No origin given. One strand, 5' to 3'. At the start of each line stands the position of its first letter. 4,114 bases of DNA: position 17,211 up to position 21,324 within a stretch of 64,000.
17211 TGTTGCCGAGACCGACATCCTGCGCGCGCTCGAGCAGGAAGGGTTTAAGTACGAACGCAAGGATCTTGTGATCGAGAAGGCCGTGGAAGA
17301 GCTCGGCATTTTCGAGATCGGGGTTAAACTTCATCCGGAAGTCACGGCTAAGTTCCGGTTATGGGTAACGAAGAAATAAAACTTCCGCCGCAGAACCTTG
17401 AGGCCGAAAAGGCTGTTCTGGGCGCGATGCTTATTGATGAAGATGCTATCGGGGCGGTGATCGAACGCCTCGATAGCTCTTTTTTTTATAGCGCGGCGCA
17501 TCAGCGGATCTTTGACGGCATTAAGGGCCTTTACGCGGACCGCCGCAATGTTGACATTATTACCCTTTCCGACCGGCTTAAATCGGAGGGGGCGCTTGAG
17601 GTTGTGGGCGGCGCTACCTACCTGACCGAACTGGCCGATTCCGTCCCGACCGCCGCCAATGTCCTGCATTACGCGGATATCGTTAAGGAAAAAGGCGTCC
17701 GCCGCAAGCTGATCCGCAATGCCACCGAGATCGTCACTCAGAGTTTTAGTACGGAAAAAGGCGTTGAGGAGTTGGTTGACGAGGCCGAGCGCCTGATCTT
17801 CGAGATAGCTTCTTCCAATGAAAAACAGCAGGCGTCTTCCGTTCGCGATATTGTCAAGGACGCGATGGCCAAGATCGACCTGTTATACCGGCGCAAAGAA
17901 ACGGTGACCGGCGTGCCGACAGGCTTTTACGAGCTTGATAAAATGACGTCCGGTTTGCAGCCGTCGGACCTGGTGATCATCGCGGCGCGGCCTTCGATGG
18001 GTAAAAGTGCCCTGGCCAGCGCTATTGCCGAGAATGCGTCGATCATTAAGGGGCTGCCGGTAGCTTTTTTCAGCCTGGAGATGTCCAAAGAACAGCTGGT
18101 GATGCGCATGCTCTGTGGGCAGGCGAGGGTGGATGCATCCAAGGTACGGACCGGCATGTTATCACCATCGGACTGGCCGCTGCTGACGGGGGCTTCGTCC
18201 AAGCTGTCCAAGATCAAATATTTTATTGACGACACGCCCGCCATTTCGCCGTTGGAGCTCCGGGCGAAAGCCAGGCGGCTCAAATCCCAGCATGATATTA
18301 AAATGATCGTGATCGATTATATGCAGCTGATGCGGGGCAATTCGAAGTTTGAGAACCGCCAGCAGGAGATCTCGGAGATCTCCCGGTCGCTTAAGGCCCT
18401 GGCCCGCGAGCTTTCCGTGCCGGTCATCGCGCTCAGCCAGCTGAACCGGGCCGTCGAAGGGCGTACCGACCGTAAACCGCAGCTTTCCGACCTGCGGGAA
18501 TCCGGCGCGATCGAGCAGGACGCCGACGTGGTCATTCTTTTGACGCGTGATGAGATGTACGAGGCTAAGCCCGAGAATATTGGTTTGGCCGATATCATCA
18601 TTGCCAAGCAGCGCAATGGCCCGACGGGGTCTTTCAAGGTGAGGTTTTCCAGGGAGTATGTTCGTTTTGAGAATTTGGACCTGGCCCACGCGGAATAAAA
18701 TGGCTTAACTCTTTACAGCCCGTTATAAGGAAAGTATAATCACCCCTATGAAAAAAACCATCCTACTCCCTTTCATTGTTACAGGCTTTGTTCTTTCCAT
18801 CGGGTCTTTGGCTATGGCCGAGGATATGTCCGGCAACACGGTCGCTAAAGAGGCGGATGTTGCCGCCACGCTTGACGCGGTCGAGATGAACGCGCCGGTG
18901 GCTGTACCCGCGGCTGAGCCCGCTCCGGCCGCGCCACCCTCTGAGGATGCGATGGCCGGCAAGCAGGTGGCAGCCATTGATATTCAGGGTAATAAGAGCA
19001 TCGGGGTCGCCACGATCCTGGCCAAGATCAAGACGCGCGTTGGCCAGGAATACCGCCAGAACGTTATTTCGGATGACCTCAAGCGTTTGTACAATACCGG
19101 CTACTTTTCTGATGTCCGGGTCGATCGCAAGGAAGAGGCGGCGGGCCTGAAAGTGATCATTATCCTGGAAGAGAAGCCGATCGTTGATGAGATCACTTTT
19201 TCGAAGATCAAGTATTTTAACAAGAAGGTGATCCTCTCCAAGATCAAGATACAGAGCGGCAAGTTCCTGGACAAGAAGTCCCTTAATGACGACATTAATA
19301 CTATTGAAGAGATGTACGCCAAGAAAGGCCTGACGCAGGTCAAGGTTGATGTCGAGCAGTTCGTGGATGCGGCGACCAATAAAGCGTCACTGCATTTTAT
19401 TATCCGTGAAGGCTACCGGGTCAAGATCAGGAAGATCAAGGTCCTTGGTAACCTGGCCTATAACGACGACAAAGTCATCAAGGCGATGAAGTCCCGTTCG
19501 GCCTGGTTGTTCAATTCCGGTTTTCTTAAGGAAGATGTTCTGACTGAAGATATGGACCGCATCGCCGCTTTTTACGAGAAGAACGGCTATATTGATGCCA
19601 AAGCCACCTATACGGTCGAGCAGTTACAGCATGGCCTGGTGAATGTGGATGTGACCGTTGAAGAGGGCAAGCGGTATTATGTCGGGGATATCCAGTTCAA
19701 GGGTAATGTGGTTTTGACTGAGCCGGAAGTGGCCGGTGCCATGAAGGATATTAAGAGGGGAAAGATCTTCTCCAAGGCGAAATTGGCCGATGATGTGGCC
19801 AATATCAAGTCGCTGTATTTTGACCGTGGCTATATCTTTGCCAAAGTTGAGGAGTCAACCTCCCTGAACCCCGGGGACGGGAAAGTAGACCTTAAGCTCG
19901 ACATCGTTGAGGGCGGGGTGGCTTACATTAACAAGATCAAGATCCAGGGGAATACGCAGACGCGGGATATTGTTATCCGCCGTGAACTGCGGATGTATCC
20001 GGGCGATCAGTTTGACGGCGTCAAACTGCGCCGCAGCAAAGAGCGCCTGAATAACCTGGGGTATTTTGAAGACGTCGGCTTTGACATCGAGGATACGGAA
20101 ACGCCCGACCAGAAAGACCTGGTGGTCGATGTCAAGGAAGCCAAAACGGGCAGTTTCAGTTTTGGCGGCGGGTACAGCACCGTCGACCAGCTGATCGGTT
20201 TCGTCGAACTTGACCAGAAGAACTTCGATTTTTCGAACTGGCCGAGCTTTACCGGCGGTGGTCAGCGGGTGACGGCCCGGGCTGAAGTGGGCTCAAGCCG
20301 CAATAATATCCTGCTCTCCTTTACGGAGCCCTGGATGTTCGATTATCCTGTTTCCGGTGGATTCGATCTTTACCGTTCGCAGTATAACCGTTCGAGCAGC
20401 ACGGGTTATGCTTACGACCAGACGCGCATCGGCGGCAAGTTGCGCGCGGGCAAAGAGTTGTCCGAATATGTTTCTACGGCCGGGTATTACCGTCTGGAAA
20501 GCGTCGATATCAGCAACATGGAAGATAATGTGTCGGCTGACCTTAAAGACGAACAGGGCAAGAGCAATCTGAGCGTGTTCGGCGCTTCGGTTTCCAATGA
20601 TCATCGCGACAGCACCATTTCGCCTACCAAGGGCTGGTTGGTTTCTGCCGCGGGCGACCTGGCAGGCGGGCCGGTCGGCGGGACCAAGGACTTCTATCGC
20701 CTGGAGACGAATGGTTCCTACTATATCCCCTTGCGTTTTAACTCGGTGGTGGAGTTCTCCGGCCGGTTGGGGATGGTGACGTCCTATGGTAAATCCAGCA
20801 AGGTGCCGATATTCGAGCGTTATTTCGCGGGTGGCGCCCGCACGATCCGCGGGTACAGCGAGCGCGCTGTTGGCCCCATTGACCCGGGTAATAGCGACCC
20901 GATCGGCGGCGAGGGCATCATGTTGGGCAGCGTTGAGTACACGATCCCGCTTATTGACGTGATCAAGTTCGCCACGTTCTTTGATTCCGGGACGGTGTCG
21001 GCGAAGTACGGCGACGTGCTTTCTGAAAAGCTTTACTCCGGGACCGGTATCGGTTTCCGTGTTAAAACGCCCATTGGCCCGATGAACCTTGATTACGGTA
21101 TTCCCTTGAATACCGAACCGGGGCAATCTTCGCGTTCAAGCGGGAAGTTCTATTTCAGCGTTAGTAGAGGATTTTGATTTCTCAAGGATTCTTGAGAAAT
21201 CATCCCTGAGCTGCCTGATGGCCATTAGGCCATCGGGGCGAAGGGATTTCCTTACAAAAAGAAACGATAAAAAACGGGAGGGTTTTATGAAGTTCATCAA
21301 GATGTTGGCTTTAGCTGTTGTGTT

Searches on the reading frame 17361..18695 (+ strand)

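Call 56: search_protein_families(library=pfam, proteins=[window:17361-18695:+], max_evalue=0.0001)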
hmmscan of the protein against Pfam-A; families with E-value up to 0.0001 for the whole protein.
window:17361-18695:+ (445 aa): 3 families
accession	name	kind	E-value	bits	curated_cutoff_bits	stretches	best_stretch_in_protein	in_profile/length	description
PF03796.21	DnaB_C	-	2.3e-110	368.4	27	1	184-438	1-255/255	DnaB-like helicase C terminal domain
PF00772.26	DnaB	-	8.8e-34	116.1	23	1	9-110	2-103/103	DnaB-like helicase N terminal domain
PF13481.12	AAA_25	-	9.5e-10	38.8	27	1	192-361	22-190/195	AAA domain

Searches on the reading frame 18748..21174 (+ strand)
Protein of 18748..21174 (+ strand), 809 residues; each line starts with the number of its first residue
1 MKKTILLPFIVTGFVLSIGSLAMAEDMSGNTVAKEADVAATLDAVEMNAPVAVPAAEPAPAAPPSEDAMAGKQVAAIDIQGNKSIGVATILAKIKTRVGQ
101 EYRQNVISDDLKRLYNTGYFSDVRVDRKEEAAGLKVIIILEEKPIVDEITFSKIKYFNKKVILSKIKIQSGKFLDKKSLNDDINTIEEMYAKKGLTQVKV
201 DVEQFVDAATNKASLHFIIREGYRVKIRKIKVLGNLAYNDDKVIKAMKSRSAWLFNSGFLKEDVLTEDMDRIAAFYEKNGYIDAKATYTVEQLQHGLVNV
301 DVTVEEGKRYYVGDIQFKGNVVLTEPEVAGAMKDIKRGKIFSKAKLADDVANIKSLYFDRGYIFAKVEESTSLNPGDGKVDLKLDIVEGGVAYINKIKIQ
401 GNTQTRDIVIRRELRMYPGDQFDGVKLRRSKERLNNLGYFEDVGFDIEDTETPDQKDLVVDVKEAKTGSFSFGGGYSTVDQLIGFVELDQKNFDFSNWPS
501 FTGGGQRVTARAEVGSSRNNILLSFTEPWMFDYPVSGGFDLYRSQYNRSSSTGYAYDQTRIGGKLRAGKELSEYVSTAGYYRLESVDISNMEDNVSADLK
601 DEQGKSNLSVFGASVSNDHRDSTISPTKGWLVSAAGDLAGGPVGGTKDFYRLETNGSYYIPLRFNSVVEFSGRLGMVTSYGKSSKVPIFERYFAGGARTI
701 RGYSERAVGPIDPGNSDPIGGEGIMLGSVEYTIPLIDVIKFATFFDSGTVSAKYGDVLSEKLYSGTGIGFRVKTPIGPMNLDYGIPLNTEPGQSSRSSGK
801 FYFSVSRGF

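Call 56: search_protein_families(library=pfam, proteins=[window:18748-21174:+], max_evalue=0.0001)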
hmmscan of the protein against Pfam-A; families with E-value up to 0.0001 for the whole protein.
window:18748-21174:+ (809 aa): 5 families
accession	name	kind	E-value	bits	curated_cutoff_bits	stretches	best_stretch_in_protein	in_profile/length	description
PF01103.29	Omp85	-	2.4e-65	221.6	24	1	501-808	2-324/325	Omp85 superfamily domain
PF07244.20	POTRA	-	1.1e-58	196.3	21.3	5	310-389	1-79/79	Surface antigen variable number repeat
PF08479.16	POTRA_2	-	3.1e-12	46.6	24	0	314-389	5-76/76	POTRA domain, ShlB-type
PF08478.15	POTRA_1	-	2.3e-05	25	23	0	394-437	3-46/69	POTRA domain, FtsQ-type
PF25282.1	POTRA1_3_Toc75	-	2.8e-05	24.7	27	0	290-357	5-72/99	Toc75-like, POTRA domain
